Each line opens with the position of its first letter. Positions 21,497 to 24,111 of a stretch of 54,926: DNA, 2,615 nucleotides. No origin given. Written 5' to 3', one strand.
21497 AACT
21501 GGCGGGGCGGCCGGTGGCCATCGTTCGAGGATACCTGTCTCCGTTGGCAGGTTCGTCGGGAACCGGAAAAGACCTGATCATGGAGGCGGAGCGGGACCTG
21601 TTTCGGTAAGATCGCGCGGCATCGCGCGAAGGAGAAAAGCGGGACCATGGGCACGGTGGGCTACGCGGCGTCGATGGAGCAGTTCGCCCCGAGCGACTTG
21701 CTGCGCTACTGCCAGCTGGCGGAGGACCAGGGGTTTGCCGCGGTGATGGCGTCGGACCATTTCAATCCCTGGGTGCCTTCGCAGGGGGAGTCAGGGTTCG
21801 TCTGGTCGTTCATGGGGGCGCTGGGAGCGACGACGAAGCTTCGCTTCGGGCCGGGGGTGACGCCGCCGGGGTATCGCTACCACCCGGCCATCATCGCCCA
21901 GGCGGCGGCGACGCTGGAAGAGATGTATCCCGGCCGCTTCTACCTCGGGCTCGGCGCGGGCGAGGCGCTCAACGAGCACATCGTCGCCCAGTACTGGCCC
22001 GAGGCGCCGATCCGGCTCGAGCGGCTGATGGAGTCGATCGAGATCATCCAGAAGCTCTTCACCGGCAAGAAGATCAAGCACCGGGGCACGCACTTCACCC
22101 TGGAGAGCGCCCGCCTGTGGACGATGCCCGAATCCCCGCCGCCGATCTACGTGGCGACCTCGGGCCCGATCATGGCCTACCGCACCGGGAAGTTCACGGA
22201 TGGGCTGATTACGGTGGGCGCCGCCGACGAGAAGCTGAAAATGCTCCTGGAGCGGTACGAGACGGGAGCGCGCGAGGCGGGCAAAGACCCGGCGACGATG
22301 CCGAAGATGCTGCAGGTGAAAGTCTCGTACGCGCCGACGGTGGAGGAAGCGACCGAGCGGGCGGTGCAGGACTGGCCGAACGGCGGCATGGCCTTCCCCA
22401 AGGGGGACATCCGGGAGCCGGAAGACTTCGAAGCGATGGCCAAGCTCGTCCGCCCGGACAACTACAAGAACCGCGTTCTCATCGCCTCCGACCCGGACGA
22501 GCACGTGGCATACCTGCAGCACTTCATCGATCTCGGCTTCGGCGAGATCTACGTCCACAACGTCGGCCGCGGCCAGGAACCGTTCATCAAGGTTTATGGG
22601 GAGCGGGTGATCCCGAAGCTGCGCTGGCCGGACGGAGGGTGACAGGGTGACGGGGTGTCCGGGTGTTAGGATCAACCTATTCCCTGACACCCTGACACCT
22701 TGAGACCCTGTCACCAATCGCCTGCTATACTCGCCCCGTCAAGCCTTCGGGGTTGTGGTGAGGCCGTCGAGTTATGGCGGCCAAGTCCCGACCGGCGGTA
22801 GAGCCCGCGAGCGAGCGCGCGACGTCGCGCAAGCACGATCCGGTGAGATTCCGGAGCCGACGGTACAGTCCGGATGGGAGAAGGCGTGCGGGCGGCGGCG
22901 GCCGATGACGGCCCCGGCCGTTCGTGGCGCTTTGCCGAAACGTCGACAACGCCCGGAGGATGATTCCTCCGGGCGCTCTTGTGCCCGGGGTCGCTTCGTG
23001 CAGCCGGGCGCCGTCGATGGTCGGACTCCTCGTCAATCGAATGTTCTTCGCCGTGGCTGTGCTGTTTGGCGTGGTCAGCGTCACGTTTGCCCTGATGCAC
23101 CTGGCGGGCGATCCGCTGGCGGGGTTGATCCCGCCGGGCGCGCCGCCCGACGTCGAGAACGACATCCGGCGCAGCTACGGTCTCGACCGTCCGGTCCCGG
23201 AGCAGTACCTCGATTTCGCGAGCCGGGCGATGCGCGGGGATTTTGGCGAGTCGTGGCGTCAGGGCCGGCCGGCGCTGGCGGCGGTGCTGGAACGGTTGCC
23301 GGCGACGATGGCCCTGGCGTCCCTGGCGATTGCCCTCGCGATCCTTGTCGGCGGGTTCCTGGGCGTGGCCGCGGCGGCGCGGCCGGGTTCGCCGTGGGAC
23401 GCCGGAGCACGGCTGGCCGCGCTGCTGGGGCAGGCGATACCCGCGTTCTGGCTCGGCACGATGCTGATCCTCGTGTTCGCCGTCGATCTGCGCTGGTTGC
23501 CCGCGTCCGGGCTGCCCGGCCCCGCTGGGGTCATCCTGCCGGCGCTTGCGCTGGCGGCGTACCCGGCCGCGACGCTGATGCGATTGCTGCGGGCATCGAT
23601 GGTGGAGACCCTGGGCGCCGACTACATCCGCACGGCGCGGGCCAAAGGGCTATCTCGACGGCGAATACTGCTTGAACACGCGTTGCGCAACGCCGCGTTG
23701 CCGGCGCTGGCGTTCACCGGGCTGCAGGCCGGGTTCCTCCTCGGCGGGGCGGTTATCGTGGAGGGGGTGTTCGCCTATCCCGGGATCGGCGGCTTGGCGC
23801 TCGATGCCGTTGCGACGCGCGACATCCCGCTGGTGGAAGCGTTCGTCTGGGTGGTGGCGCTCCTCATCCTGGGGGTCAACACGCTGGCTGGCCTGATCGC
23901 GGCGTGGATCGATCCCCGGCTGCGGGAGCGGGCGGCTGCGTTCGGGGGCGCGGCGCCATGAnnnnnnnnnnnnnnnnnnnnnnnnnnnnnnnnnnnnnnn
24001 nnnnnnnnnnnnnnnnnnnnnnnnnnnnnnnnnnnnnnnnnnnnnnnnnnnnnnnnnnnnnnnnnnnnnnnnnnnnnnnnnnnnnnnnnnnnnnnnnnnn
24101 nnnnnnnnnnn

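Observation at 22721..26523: FMN riboswitch in front of a Dpp/Opp-type ABC importer that has no ATPase genes: candidate new flavin or deazaflavin uptake system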

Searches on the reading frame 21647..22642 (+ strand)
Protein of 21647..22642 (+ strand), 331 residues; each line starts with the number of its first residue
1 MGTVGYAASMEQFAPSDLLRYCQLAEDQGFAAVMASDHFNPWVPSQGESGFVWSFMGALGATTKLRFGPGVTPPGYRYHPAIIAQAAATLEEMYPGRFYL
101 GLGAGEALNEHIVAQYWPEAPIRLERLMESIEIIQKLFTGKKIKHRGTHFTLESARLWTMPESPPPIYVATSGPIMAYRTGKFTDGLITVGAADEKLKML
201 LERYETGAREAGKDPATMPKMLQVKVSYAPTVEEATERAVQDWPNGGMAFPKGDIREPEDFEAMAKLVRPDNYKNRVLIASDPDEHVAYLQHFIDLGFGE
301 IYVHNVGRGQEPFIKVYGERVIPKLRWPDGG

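Call 6: search_protein_families(library=pfam, proteins=[window:21647-22642:+])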
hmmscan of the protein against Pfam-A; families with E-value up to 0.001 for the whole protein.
window:21647-22642:+ (331 aa): 1 family
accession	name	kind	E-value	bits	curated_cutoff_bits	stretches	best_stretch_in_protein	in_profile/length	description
PF00296.26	Bac_luciferase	-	3.8e-59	201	27.9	1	11-298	18-312/314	Luciferase-like monooxygenase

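Call 7: search_protein_families(library=ncbifam, proteins=[window:21647-22642:+])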
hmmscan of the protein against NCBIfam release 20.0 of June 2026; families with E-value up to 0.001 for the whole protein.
window:21647-22642:+ (331 aa): 28 families (the best 25 are shown)
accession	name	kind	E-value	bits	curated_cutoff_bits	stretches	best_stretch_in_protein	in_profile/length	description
TIGR03885.1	flavin_revert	hypoth_equivalog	5e-105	351.2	398.7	1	4-325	1-315/315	TIGR03885 family FMN-dependent LLM class oxidoreductase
TIGR03557.1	F420_G6P_family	subfamily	3.3e-93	312.3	210.4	1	4-326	1-315/316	TIGR03557 family F420-dependent LLM class oxidoreductase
TIGR03554.1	F420_G6P_DH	equivalog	2.6e-64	217.3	420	1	4-326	4-331/331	glucose-6-phosphate dehydrogenase (coenzyme-F420)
TIGR04465.1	ArgArg_F420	equivalog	5.2e-59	200.1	470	1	3-326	47-364/364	F420-dependent hydroxymycolic acid dehydrogenase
NF002619.0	PRK02271.1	equivalog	5.8e-30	104.7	276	1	16-239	14-226/329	5,10-methylenetetrahydromethanopterin reductase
TIGR03560.1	F420_Rv1855c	subfamily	3.9e-29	102.1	231.4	1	15-220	12-224/227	TIGR03560 family F420-dependent LLM class oxidoreductase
TIGR03619.1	F420_Rv2161c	subfamily_domain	6.4e-28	98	166.9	1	21-234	3-231/247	TIGR03619 family F420-dependent LLM class oxidoreductase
TIGR03555.1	F420_mer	equivalog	1e-27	97.4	348.7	1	16-218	12-204/325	5,10-methylenetetrahydromethanopterin reductase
TIGR03842.1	F420_CPS_4043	hypoth_equivalog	1.1e-22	80.5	295.45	1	17-219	14-199/329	TIGR03842 family LLM class F420-dependent oxidoreductase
TIGR03621.1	F420_MSMEG_2516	subfamily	2.7e-22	79.3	213.15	1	14-185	12-171/295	TIGR03621 family F420-dependent LLM class oxidoreductase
TIGR04024.1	F420_NP1902A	hypoth_equivalog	3.7e-20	71.9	345.4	1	51-238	42-227/330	TIGR04024 family LLM class F420-dependent oxidoreductase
TIGR03857.1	F420_MSMEG_2249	hypoth_equivalog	1.2e-18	67.4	218.4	1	15-234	13-222/329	TIGR03857 family LLM class F420-dependent oxidoreductase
TIGR03564.1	F420_MSMEG_4879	subfamily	1.4e-15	57.7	234.25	1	60-240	34-212/265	TIGR03564 family F420-dependent LLM class oxidoreductase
TIGR04021.1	LLM_DMSO2_sfnG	equivalog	1.2e-13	51.2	382.95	1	20-215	32-228/350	dimethylsulfone monooxygenase SfnG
TIGR03854.1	F420_MSMEG_3544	hypoth_equivalog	8.6e-13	48.2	295.6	1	58-234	50-224/290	TIGR03854 family LLM class F420-dependent oxidoreductase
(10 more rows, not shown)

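Call 64: search_solved_structures(query=window:21647-22642:+, max_evalue=1e-20)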
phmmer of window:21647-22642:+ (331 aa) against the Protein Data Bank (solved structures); distinct sequences matched with E-value up to 1e-20: 9.
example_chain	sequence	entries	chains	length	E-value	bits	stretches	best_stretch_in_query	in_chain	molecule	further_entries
9hav_A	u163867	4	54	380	1e-156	524.7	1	4-329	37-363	Luciferase family protein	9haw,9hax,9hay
1rhc_A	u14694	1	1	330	2.6e-59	204.5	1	4-323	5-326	F420-dependent alcohol dehydrogenase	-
5lxe_A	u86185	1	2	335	2.7e-59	204.5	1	4-326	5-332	F420-dependent glucose-6-phosphate dehydrogenase 1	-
3b4y_A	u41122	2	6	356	4.4e-57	197.2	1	4-326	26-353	PROBABLE F420-DEPENDENT GLUCOSE-6-PHOSPHATE DEHYDROGENASE FGD1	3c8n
9fp4_A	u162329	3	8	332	6.9e-52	180.1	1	4-326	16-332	F420-dependent hydroxymycolic acid dehydrogenase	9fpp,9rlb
8qq8_A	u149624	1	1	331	9.3e-24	87.6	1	17-325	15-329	5,10-methylenetetrahydromethanopterin reductase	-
8qpm_A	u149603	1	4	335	1e-23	87.5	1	18-326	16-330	5,10-methylenetetrahydromethanopterin reductase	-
8qpl_A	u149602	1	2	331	1.2e-23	87.2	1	18-325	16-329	5,10-methylenetetrahydromethanopterin reductase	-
1z69_A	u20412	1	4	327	8.2e-21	77.9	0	13-218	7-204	Coenzyme F420-dependent N(5),N(10)-methylenetetrahydromethanopterin reductase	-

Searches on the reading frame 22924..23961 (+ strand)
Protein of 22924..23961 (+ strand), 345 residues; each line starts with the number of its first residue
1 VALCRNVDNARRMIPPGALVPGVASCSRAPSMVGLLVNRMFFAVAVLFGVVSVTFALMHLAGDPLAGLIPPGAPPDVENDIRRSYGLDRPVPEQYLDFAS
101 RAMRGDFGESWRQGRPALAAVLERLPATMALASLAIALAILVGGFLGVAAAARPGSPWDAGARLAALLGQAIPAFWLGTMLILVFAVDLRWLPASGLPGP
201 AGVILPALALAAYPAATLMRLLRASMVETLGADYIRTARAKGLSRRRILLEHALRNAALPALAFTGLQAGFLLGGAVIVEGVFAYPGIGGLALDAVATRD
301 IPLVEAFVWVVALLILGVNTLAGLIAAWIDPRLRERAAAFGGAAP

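Call 6: search_protein_families(library=pfam, proteins=[window:22924-23961:+])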
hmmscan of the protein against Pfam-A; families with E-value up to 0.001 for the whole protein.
window:22924-23961:+ (345 aa): 2 families
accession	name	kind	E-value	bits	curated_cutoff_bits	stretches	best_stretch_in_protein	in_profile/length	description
PF00528.27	BPD_transp_1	-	5.9e-34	117.8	26.4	1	143-334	1-183/184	Binding-protein-dependent transport system inner membrane component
PF19300.4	BPD_transp_1_N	-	7.2e-08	33.1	23.8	1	32-132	1-114/114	Binding-prot-dependent transport system membrane comp, N-term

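Call 7: search_protein_families(library=ncbifam, proteins=[window:22924-23961:+])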
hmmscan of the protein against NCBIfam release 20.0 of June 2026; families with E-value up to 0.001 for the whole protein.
window:22924-23961:+ (345 aa): 16 families
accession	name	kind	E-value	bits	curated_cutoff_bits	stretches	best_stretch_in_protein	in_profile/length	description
NF045470.1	Opp2B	equivalog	4.9e-85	285.3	350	1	39-334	1-300/300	nickel ABC transporter permease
NF045469.1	Opp1B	equivalog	8.6e-71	238.9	380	1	33-334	2-307/307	nickel/cobalt ABC transporter permease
TIGR02789.1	nickel_nikB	equivalog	8e-70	235.7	447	1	35-335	4-308/314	nickel ABC transporter permease subunit NikB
NF007677.0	PRK10352.1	equivalog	3.6e-69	233.2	433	1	32-337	1-310/314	nickel ABC transporter permease subunit NikB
NF011661.0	PRK15081.1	equivalog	6.3e-63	213.1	463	1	32-334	1-304/306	glutathione ABC transporter permease GsiC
NF045472.1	Opp4B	equivalog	4.1e-61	207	450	1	32-334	1-319/319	oligopeptide ABC transporter permease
NF045471.1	Opp3B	equivalog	2.2e-60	204.6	480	1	33-335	2-304/308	oligopeptide ABC transporter permease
NF008161.0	PRK10914.1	equivalog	1.4e-58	198.7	590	2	203-336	205-338/339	dipeptide ABC transporter permease DppB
NF007008.0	PRK09471.1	equivalog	3.5e-56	190.9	388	1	32-334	1-305/306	oligopeptide ABC transporter permease OppB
NF011690.0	PRK15110.1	equivalog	1.9e-37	129.4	432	2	203-331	183-311/321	putrescine export ABC transporter permease SapB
NF011712.0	PRK15133.1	subfamily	1.8e-34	119.3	445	1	72-333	80-359/364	microcin C ABC transporter permease YejB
NF043081.1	MMSYN1_0165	equivalog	1.4e-23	83.5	350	1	119-334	169-385/388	oligopeptide ABC transporter permease OppB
NF045476.1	Opp4C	equivalog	5.1e-06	26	350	1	113-289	64-222/278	oligopeptide ABC transporter permease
NF011596.0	PRK15021.1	subfamily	8.2e-06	25.1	439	1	213-266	213-266/341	microcin C ABC transporter permease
NF045473.1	Opp1C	equivalog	3.2e-05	23.5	350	1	112-262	54-189/267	nickel/cobalt ABC transporter permease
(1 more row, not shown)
